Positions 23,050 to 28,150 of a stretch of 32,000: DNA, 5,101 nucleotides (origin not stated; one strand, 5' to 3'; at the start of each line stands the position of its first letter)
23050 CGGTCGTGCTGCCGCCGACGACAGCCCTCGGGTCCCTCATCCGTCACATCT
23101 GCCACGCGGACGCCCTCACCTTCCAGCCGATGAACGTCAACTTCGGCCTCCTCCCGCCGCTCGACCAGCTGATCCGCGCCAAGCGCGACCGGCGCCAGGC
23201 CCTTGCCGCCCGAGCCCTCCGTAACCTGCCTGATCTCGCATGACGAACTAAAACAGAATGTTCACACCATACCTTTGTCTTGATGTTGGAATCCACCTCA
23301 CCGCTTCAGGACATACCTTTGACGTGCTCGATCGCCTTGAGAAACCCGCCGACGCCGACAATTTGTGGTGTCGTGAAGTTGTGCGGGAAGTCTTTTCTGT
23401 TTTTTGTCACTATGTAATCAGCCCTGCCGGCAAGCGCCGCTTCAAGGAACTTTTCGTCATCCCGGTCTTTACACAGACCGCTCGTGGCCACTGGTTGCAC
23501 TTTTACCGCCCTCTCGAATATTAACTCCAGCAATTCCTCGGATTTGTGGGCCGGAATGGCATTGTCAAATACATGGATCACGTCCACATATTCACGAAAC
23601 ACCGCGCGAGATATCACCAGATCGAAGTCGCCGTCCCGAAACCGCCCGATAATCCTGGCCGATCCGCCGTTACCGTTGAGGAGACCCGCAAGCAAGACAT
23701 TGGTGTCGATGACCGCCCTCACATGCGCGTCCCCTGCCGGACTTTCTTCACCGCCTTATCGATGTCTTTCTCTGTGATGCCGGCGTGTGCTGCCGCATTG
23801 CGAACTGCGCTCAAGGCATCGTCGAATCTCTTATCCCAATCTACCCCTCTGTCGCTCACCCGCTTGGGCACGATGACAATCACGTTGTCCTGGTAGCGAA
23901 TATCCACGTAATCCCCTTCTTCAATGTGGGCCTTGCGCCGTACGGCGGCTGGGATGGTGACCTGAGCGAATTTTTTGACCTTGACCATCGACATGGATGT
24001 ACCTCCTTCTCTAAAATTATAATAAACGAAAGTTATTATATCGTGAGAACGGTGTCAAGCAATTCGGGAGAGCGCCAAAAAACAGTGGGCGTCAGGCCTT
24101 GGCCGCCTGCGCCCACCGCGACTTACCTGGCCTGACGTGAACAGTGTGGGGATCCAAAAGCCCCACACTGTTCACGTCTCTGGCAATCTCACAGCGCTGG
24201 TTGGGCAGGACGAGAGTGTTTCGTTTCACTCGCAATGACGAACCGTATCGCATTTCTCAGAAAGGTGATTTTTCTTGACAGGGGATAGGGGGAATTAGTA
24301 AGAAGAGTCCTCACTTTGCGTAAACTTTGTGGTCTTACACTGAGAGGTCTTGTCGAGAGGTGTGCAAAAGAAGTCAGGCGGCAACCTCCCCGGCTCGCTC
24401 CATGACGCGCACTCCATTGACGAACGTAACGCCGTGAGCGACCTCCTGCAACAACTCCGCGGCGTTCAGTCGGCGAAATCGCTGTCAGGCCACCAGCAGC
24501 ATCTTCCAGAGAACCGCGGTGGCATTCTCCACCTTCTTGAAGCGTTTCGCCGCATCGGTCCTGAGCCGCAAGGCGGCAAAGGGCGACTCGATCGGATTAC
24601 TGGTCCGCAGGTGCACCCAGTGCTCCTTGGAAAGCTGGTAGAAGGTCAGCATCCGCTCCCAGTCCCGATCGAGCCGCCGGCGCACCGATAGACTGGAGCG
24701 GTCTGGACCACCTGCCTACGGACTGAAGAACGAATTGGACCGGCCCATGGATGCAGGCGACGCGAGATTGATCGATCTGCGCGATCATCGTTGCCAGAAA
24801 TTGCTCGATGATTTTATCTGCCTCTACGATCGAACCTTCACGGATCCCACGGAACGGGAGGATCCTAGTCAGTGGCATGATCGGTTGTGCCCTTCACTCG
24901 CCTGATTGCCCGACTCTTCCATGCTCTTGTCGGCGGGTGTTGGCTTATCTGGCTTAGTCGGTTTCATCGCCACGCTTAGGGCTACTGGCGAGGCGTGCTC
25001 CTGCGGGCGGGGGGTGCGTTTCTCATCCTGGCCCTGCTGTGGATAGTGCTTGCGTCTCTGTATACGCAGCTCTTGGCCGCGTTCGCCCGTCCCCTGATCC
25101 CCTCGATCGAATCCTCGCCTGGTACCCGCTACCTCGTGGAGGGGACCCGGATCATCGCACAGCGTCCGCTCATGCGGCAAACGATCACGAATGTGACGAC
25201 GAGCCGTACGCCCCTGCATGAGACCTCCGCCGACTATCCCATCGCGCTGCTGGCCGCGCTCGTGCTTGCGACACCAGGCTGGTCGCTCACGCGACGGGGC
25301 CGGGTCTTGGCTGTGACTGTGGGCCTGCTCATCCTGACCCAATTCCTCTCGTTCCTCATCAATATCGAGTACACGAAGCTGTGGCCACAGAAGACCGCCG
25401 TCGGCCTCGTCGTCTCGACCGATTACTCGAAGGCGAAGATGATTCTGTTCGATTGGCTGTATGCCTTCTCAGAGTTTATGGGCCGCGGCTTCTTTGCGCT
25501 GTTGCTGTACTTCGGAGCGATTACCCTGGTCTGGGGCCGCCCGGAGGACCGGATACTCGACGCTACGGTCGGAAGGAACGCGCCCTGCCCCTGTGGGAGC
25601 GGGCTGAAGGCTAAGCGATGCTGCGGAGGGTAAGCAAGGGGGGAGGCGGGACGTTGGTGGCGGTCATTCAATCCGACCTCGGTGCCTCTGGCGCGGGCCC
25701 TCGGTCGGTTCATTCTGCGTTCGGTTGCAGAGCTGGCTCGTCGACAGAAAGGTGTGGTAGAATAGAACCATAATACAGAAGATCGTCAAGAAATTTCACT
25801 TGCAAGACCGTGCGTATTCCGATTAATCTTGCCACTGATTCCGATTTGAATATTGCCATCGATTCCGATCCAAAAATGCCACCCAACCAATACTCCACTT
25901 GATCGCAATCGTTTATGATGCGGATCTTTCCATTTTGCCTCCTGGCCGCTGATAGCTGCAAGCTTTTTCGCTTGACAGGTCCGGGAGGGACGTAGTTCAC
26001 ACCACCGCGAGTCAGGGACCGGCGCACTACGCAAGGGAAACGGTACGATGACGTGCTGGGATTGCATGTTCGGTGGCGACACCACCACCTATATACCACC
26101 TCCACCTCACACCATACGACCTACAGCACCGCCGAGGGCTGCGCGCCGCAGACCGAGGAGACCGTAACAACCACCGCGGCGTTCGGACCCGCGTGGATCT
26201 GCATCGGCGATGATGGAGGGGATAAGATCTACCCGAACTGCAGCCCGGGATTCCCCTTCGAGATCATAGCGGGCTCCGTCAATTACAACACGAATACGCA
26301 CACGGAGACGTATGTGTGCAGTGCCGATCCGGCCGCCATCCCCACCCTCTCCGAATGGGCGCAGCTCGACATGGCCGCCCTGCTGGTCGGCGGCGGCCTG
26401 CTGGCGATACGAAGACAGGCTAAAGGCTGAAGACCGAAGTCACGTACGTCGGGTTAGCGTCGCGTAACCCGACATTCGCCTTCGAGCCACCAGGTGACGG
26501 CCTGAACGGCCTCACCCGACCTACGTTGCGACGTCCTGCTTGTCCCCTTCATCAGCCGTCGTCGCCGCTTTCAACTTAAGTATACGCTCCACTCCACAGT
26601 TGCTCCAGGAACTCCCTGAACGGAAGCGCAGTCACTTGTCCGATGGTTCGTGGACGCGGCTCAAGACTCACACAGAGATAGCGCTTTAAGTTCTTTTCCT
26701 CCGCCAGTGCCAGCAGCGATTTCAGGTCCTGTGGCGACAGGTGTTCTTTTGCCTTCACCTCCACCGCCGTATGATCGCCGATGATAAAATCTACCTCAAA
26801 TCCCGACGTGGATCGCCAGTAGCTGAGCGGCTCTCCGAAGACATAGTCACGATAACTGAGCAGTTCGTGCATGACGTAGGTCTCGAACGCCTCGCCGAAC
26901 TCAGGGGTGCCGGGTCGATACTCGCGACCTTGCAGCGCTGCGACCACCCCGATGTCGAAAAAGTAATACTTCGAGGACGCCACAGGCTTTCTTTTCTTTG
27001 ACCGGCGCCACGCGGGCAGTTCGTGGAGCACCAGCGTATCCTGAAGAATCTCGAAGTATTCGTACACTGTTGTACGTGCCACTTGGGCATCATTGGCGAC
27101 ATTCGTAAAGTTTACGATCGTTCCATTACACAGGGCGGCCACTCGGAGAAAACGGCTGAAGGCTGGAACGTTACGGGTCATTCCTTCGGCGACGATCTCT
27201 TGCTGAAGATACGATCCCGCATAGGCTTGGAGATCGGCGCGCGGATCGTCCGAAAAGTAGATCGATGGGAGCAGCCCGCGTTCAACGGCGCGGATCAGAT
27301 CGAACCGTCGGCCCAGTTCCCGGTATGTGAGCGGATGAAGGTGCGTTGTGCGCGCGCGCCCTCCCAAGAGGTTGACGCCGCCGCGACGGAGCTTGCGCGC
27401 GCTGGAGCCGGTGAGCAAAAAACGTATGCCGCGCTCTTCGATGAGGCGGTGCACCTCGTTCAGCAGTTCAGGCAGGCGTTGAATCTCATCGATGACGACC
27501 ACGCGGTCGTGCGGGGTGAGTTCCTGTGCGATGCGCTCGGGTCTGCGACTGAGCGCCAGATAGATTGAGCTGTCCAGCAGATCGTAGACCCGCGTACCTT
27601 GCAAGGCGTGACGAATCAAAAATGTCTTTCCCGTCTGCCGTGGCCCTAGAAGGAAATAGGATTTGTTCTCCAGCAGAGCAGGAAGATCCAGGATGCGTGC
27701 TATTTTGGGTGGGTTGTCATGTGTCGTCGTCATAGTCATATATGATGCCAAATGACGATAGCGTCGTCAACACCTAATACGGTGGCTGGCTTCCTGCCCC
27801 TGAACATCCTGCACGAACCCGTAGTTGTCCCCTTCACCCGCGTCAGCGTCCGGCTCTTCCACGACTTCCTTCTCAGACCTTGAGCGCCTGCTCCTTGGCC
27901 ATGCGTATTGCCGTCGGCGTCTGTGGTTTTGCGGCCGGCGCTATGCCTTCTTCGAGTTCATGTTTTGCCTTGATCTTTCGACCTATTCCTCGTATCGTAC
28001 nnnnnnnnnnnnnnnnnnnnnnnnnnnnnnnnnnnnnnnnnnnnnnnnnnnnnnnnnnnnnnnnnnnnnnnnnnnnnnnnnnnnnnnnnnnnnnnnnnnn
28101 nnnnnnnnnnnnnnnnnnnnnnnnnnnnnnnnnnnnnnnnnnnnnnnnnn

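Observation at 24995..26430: Multi-TM protein with SEC-C tail next to an IPTL-CTERM cargo-like ORF: possible sorting pair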

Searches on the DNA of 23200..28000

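Call 58: search_rna_families(source=window, start=23200, end=28000, threshold=evalue, max_evalue=0.1)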
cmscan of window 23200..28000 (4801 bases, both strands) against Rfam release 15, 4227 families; matches with E-value up to 0.1: 1.
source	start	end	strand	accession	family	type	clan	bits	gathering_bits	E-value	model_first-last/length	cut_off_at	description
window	24087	24140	+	RF00899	mir-235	Gene; miRNA;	-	27.5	75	0.048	1-77/77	no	mir-235 microRNA precursor family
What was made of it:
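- Tried and rejected: The Rfam scan of 23200-28000 gave only a chance miRNA match at E 0.048 (call 58).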

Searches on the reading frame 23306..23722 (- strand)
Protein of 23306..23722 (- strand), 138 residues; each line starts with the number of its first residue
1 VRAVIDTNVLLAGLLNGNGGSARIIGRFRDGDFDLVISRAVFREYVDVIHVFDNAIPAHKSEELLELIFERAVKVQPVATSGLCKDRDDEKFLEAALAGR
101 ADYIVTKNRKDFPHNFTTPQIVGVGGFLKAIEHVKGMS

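Call 57: search_protein_families(library=pfam, proteins=[window:23306-23722:-], max_evalue=0.01)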
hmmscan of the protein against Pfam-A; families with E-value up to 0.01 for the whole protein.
window:23306-23722:- (138 aa): 1 family
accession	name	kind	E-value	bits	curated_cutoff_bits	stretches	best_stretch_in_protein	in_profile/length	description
PF13470.12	PIN_3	-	6e-23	82.3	27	1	2-110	1-115/115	PIN domain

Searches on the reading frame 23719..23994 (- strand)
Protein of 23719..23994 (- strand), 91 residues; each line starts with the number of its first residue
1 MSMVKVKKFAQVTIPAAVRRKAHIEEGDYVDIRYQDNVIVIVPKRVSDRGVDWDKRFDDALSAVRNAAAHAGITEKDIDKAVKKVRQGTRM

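Call 57: search_protein_families(library=pfam, proteins=[window:23719-23994:-], max_evalue=0.01)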
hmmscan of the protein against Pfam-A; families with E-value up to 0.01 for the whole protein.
window:23719-23994:- (91 aa): 1 family
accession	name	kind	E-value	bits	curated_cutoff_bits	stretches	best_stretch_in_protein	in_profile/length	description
PF04014.23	MazE_antitoxin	-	3e-12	46.7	24.7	1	4-45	2-44/48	Antidote-toxin recognition MazE, bacterial antitoxin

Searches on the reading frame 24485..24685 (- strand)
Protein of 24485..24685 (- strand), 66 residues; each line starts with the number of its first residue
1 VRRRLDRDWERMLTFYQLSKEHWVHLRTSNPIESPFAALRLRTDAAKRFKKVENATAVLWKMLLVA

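Call 57: search_protein_families(library=pfam, proteins=[window:24485-24685:-], max_evalue=0.01)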
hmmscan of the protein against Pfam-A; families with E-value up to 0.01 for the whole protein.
window:24485-24685:- (66 aa): 1 family
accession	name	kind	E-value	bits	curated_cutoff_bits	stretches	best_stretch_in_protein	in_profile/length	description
PF00872.24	Transposase_mut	-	9.8e-06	25.1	21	1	3-58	309-364/379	Transposase, Mutator family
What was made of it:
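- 24485..24685 (-): IS256-family (Mutator-type) transposase C-terminal fragment, upstream of the xrtH remnant. PF00872 25.1 bits, profile positions 309-364 of 379 (call 57).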
